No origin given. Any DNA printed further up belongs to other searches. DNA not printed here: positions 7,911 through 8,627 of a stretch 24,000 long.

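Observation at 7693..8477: Overlapping pair of 4-TM half-size EamA/DMT proteins between hpnJ and the HpnI-type glycosyltransferases: putative heterodimeric lipid-sugar flippase dedicated to hopanoids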

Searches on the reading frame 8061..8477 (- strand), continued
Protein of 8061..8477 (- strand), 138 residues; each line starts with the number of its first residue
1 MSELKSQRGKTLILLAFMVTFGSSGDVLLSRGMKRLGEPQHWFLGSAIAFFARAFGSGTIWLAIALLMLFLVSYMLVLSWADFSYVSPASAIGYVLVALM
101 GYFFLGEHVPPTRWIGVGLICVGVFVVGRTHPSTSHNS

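Call 73: predict_structure(alignment_id=A3)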
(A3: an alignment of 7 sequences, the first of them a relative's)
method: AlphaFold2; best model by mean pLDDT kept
length: 279 residues; sequences in the alignment: 7
mean_pLDDT: 77.6   pTM: 0.76
mean pLDDT of the five models: 77.6, 77.3, 76.8, 70.4, 68.6
residues with pLDDT >= 90: 50; 70-90: 185; 50-70: 13; < 50: 31
segments of 3 or more residues with pLDDT < 50: 125-155
pLDDT, mean of each block of 10 residues (from residue 1): 84 92 84 75 89 93 90 78 80 85 80 78 49 35 36 54 84 89 81 83 91 91 85 79 78 79 77 73
secondary structure, 60 per line:
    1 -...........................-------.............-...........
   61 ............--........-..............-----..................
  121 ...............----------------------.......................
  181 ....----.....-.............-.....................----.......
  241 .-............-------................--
elements in order: H2-28 H36-48 H50-72 H75-82 H84-97 H103-135 H158-184 H189-193 H195-207 H209-229 H234-241 H243-254 H262-277

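Call 75: fold_search(model_id=the predicted structure, library=pdb)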
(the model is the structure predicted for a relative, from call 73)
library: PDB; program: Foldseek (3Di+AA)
matches with E <= 10: 277; with E <= 0.001: 0
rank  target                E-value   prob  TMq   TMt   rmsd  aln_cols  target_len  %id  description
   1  6i1z_B                8.2e-02  0.80  0.32  0.31  15.6       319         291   14  Outward facing structure of apo CST (released 2019-06-05)
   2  6i1r_A                1.1e-01  0.90  0.40  0.36  15.4       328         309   13  Crystal structure of CMP bound CST in an outward facing conformation (released 2019-06-05)
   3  8t1p_C                1.3e-01  0.16  0.16  0.09  26.1       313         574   13  Heterodimeric ABC transporter BmrCD in the occluded conformation bound to ADPVi: BmrCD_OC-ADPVi (released 2023-11-15)
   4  9i20_A                1.3e-01  0.66  0.30  0.28  15.5       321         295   15  Cryo-EM structure of human SLC35B1 with ADP (released 2025-05-21)
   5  7a27_CCC              1.3e-01  0.18  0.16  0.14  24.8       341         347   13  Structure of soluble SmhA crystal form 2 of the tripartite alpha-pore forming toxin, Smh, from Serratia marcescens. (released 2021-03-31)
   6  6i1r_B                1.4e-01  0.82  0.37  0.34  15.6       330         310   14  Crystal structure of CMP bound CST in an outward facing conformation (released 2019-06-05)
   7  5y78_A                1.5e-01  0.77  0.35  0.33  15.5       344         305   13  Crystal structure of the triose-phosphate/phosphate translocator in complex with inorganic phosphate (released 2017-10-04)
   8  7a27_GGG              1.6e-01  0.20  0.16  0.15  24.9       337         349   10  Structure of soluble SmhA crystal form 2 of the tripartite alpha-pore forming toxin, Smh, from Serratia marcescens. (released 2021-03-31)
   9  6oh3                  1.8e-01  0.51  0.27  0.25  19.9       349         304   11  X-ray crystal structure of the mouse CMP-sialic acid transporter in complex with CMP-sialic acid, by lipidic cubic phase (released 2019-04-24)
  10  6i1z_A                2.0e-01  0.72  0.34  0.34  14.2       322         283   13  Outward facing structure of apo CST (released 2019-06-05)
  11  7wiw_B                2.0e-01  0.15  0.16  0.11  21.8       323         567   13  Cryo-EM structure of Mycobacterium tuberculosis irtAB complexed with ATP in an occluded conformation (released 2023-01-25)
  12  7paf_A                2.1e-01  0.72  0.35  0.35  16.1       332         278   11  Streptococcus pneumoniae choline importer LicB in lipid nanodiscs (released 2022-03-16)
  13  8fmv_C                2.3e-01  0.15  0.16  0.10  25.0       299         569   13  Heterodimeric ABC transporter BmrCD in the inward-facing conformation bound to substrate and ATP: BmrCD_IF-2HT/ATP (released 2023-11-15)
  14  5i20_B                2.6e-01  0.82  0.41  0.41  12.8       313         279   15  Crystal structure of protein (released 2016-06-01)
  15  8dck_B                2.6e-01  0.14  0.17  0.11  21.1       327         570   10  Structure of hemolysin A secretion system HlyB/D complex, ATP-bound (released 2022-09-14)
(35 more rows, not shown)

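Call 81: search_dna_similar(query=P0133, collection=plasmids, mode=protein, max_evalue=1e-8, max_rows=20)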
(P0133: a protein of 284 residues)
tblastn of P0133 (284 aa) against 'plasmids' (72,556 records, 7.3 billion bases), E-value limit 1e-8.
Records with a match: 2; places in all: 2; records where one place covers at least 80% of the query: 1.
Best place of each record, by identity: <60% 2.
By first word of the organism name: Gloeothece 1; Acidisarcina 1.
By predicted mobility (MOB-suite, as given by PLSDB): non-mobilizable 2.
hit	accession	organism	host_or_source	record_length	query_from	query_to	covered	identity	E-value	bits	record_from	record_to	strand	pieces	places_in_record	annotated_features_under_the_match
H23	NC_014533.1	Gloeothece verrucosa PCC 7822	fresh water in rice field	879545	1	267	94%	48.5%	3e-52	190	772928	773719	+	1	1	DMT family transporter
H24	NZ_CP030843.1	Acidisarcina polymorpha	cell culture,pine forest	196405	160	265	37%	35.5%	6e-9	64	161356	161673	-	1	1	hypothetical protein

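Call 82: search_dna_similar(query=window:8061-8477:-, collection=plasmids, mode=protein, max_evalue=1e-8, max_rows=20)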
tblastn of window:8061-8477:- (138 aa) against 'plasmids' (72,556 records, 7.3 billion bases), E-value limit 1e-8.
Records with a match: 2; places in all: 2; records where one place covers at least 80% of the query: 2.
Best place of each record, by identity: <60% 2.
By first word of the organism name: Acidisarcina 1; Gloeothece 1.
By predicted mobility (MOB-suite, as given by PLSDB): non-mobilizable 2.
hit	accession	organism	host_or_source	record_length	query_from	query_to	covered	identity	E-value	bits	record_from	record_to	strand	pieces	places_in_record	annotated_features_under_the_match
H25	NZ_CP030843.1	Acidisarcina polymorpha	cell culture,pine forest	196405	10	138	93%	48.1%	6e-34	131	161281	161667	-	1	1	hypothetical protein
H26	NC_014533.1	Gloeothece verrucosa PCC 7822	fresh water in rice field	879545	8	132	91%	33.1%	7e-11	66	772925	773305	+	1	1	DMT family transporter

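Call 83: get_annotated_region(hit=H23, flank=9000)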
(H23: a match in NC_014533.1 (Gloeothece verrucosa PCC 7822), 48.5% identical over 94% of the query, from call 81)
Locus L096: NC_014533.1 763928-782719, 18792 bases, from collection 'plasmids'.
description: Gloeothece verrucosa PCC 7822 plasmid Cy782201, complete sequence
organism: Gloeothece verrucosa PCC 7822 (NCBI taxid 497965)
taxonomy: Bacteria; Cyanobacteriota; Cyanophyceae; Chroococcales; Aphanothecaceae; Gloeothece; Gloeothece verrucosa; Gloeothece verrucosa PCC 7822
host: -; source: fresh water in rice field; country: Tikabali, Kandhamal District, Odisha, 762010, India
typing (MOB-suite, as given by PLSDB): non-mobilizable; mating-pair formation MPF_T
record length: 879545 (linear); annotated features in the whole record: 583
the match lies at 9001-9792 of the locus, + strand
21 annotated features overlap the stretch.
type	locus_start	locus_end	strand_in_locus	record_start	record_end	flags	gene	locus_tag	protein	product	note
CDS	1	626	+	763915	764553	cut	-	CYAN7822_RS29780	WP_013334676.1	hypothetical protein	-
CDS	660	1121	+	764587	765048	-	-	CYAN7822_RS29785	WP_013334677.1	BON domain-containing protein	-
CDS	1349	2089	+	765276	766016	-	-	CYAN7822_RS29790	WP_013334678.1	potassium channel family protein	GO:0006811 - monoatomic ion transport [Evidence IEA]; GO:0055085 - transmembrane transport [Evidence IEA]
CDS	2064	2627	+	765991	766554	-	-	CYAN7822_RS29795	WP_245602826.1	general stress protein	-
CDS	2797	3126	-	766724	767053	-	-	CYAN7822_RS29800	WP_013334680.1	four-helix bundle copper-binding protein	-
CDS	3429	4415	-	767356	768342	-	-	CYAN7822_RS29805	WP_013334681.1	mechanosensitive ion channel family protein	-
CDS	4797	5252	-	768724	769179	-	-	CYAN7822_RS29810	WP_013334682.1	hypothetical protein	-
CDS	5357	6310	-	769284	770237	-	-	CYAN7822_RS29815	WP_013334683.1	hypothetical protein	-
CDS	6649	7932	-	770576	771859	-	-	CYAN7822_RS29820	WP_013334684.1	TIGR00341 family protein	-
CDS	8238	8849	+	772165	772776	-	-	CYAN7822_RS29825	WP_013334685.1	class I SAM-dependent methyltransferase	-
CDS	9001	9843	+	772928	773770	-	-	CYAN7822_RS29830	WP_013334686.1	DMT family transporter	GO:0055085 - transmembrane transport [Evidence IEA]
CDS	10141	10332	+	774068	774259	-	-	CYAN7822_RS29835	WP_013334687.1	DUF2795 domain-containing protein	-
CDS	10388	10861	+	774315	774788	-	-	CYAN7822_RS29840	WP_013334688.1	cupin domain-containing protein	-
CDS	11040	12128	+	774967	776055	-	-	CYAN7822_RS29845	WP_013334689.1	SDR family oxidoreductase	-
CDS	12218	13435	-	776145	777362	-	-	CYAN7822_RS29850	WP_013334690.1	zinc-dependent alcohol dehydrogenase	-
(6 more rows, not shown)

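Call 84: get_annotated_region(hit=H25, flank=9000)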
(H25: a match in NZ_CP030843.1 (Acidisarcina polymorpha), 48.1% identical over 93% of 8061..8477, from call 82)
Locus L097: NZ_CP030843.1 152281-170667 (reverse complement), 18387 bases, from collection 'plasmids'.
description: Acidisarcina polymorpha strain SBC82 plasmid pACPOL4, complete sequence
organism: Acidisarcina polymorpha (NCBI taxid 2211140)
taxonomy: Bacteria; Acidobacteriota; Terriglobia; Terriglobales; Acidobacteriaceae; Acidisarcina; Acidisarcina polymorpha
host: -; source: cell culture,pine forest; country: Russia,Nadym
typing (MOB-suite, as given by PLSDB): non-mobilizable
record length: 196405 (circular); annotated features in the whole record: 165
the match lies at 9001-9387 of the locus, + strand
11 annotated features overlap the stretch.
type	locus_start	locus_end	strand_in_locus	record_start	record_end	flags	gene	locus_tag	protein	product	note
CDS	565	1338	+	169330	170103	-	-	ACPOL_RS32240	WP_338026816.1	Crp/Fnr family transcriptional regulator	GO:0006355 - regulation of DNA-templated transcription [Evidence IEA]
CDS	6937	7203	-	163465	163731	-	-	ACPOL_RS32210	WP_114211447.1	hypothetical protein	-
CDS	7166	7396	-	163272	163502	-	-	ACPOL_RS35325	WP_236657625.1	recombinase family protein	-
CDS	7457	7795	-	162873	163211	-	-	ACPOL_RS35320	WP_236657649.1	recombinase family protein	GO:0006310 - DNA recombination [Evidence IEA]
CDS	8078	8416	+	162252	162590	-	-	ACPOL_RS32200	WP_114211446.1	hypothetical protein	-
CDS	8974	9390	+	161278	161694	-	-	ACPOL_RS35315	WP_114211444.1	hypothetical protein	-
CDS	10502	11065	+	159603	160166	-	-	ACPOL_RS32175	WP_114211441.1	hypothetical protein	-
CDS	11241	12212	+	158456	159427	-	-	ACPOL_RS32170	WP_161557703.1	AraC family transcriptional regulator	GO:0006355 - regulation of DNA-templated transcription [Evidence IEA]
CDS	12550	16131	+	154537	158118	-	-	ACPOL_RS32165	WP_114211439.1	TonB-dependent receptor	GO:0015891 - siderophore transport [Evidence IEA]; GO:0055085 - transmembrane transport [Evidence IEA]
CDS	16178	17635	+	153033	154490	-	-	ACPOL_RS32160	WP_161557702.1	DUF4038 domain-containing protein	-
CDS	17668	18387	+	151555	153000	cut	-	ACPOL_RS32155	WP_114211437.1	hypothetical protein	-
